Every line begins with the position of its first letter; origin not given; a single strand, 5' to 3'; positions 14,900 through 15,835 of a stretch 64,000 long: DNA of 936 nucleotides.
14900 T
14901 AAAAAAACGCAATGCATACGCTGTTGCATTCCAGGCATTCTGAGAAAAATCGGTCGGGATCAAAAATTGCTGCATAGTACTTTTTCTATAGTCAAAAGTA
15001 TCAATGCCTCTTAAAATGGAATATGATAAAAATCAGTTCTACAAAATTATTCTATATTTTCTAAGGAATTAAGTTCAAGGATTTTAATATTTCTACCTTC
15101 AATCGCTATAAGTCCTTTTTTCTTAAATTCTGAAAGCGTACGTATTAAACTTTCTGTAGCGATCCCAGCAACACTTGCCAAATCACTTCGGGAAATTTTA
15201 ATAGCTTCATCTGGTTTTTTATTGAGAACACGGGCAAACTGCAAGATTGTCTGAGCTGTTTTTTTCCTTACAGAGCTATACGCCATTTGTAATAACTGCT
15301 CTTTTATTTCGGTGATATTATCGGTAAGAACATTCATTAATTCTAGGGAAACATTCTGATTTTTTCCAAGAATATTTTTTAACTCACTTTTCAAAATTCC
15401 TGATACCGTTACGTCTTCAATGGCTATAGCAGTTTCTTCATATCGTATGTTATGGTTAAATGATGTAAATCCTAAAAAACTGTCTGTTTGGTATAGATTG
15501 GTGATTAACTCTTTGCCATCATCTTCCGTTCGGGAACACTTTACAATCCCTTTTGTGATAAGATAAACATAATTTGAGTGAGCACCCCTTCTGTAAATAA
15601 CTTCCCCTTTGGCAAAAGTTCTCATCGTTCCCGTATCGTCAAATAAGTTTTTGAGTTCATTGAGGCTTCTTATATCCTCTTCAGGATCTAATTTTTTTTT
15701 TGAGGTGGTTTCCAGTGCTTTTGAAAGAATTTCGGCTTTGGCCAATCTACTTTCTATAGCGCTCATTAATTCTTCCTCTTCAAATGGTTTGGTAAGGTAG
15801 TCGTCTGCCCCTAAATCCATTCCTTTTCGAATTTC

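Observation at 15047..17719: FixL-like PAS kinase paired with a receiver-Crp/Fnr fusion: FixJ and FixK functions apparently merged in one polypeptide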

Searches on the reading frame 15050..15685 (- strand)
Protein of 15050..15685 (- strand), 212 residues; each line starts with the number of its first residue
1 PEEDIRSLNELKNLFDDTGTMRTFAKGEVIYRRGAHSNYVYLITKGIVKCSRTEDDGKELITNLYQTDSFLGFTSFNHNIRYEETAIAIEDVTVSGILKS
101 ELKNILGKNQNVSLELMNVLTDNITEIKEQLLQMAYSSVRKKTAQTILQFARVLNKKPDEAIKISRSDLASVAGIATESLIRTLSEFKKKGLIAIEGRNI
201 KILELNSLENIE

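Call 68: search_solved_structures(query=window:15050-15685:-, max_evalue=0.001, show_alignments=0)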
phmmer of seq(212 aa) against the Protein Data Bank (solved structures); distinct sequences matched with E-value up to 0.001: 59.
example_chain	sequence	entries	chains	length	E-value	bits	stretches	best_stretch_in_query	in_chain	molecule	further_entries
4cyd_A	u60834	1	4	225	5.4e-16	62.5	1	11-206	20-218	PROBABLE TRANSCRIPTION REGULATOR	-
4byy_A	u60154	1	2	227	5.6e-16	62.5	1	11-206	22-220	TRANSCRIPTIONAL REGULATOR, CRP/FNR FAMILY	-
3r6s_A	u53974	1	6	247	7.4e-16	62.1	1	11-206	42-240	transcription regulator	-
3h3u_A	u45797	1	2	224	5.7e-13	52.7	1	24-204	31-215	PROBABLE TRANSCRIPTIONAL REGULATORY PROTEIN (PROBABLY CRP/FNR-FAMILY)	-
3mzh_A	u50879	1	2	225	5.8e-13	52.6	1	24-204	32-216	PROBABLE TRANSCRIPTIONAL REGULATORY PROTEIN (PROBABLY CRP/FNR-FAMILY)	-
3d0s_A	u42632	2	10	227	6e-13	52.6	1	24-204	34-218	TRANSCRIPTIONAL REGULATORY PROTEIN | PROBABLE TRANSCRIPTIONAL REGULATORY PROTEIN (PROBABLY CRP/ FNR-FAMILY)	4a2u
3i54_A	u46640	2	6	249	8e-13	52.2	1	24-204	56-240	Transcriptional regulator, Crp/Fnr family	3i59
2gau_A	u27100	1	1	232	2.2e-11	47.5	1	21-209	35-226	transcriptional regulator, Crp/Fnr family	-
7ets_A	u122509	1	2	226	1.3e-10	45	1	22-204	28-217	Crp/Fnr family transcriptional regulator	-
9qlt_A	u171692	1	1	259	1.5e-10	44.7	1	11-208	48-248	FNR type regulator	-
1o5l_A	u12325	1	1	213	2.7e-10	43.9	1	12-204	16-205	transcriptional regulator, crp family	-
9qll_A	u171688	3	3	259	2.9e-10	43.9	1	11-208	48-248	FNR type regulator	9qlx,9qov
5cvr_A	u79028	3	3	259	2.9e-10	43.8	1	11-208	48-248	FNR type regulator | FNR regulator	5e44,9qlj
8qto_A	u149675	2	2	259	2.9e-10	43.8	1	11-208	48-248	FNR type regulator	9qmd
9qly_A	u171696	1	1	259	2.9e-10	43.8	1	11-208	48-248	FNR type regulator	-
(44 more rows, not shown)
